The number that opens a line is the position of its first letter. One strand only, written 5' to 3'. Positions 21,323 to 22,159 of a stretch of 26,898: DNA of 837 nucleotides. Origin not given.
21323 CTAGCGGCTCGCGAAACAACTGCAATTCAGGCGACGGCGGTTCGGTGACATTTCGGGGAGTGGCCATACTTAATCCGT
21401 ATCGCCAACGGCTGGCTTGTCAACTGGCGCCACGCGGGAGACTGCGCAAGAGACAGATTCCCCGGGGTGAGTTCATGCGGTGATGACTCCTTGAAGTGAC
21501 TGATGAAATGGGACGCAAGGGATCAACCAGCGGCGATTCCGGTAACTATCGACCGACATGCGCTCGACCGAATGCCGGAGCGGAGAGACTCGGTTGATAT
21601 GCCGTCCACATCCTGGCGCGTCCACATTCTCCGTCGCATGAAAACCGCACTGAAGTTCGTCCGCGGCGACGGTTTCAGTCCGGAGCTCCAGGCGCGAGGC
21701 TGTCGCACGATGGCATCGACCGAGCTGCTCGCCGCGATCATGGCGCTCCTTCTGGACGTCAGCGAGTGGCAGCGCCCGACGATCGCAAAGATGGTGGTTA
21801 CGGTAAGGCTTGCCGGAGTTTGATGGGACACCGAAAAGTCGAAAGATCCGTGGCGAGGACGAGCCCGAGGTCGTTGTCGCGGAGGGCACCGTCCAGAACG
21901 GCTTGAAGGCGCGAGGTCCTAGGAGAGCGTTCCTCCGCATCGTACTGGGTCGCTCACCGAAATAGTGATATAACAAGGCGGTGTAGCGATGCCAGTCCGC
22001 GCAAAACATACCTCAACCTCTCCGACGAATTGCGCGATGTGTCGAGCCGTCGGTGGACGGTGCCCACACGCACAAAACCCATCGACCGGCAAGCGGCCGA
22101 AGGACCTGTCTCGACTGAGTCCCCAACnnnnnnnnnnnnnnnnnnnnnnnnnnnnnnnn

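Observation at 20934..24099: Low-GC islet of uncharacterised genes wedged between CBASS/PLD and a high-GC operon: guilt-by-association candidate for a novel system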

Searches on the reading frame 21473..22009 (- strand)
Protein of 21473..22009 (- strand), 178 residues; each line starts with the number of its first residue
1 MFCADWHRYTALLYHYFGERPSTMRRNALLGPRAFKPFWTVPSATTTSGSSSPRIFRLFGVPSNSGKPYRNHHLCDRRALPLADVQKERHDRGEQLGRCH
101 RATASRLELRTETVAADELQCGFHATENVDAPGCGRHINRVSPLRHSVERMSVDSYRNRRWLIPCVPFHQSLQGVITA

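Call 5: search_protein_families(library=pfam, proteins=[window:21473-22009:-], max_evalue=0.1)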
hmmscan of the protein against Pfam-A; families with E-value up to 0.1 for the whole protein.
window:21473-22009:- (178 aa): 0 families

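Call 6: search_protein_families(library=padloc, proteins=[window:21473-22009:-], max_evalue=0.1)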
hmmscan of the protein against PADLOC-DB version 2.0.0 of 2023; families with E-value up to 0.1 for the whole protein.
window:21473-22009:- (178 aa): 0 families

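Call 32: search_protein_families(library=phrogs, proteins=[window:21473-22009:-], max_evalue=0.1)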
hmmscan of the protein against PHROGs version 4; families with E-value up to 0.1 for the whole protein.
window:21473-22009:- (178 aa): 1 family
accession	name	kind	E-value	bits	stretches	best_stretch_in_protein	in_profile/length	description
phrog_11387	-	unknown function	0.0062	17.5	1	96-133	8-46/59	-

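Call 33: search_protein_families(library=ncbifam, proteins=[window:21473-22009:-], max_evalue=0.1)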
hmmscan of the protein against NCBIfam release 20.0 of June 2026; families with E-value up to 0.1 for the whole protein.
window:21473-22009:- (178 aa): 0 families

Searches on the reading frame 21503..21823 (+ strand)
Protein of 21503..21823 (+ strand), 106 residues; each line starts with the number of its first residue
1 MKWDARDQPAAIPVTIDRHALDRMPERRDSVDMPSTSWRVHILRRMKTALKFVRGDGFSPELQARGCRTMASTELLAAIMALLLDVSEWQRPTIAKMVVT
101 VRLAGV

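Call 5: search_protein_families(library=pfam, proteins=[window:21503-21823:+], max_evalue=0.1)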
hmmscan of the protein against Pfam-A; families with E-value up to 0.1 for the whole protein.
window:21503-21823:+ (106 aa): 2 families
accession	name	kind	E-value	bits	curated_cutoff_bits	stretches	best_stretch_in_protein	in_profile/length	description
PF23701.1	MIAC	-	0.03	14.7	27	1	17-41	2-28/47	Micropeptide inhibiting actin cytoskeleton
PF24573.1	HEAT_DAAF5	-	0.094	12.8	31.9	0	64-96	11-43/194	Dynein axonemal assembly factor 5, HEAT-repeat domain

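Call 6: search_protein_families(library=padloc, proteins=[window:21503-21823:+], max_evalue=0.1)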
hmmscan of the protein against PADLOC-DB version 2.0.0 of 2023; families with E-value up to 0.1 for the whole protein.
window:21503-21823:+ (106 aa): 0 families

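Call 32: search_protein_families(library=phrogs, proteins=[window:21503-21823:+], max_evalue=0.1)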
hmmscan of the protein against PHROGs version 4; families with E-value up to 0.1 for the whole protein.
window:21503-21823:+ (106 aa): 0 families

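Call 33: search_protein_families(library=ncbifam, proteins=[window:21503-21823:+], max_evalue=0.1)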
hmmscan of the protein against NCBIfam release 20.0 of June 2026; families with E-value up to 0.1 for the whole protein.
window:21503-21823:+ (106 aa): 0 families

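Call 63: search_protein_families(library=pfam, proteins=[window:21503-21823:+], max_evalue=10)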
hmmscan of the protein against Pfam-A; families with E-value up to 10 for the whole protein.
window:21503-21823:+ (106 aa): 2 families
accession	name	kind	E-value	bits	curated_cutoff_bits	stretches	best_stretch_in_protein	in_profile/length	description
PF23701.1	MIAC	-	0.03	14.7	27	1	17-41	2-28/47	Micropeptide inhibiting actin cytoskeleton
PF24573.1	HEAT_DAAF5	-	0.094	12.8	31.9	1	64-96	11-43/194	Dynein axonemal assembly factor 5, HEAT-repeat domain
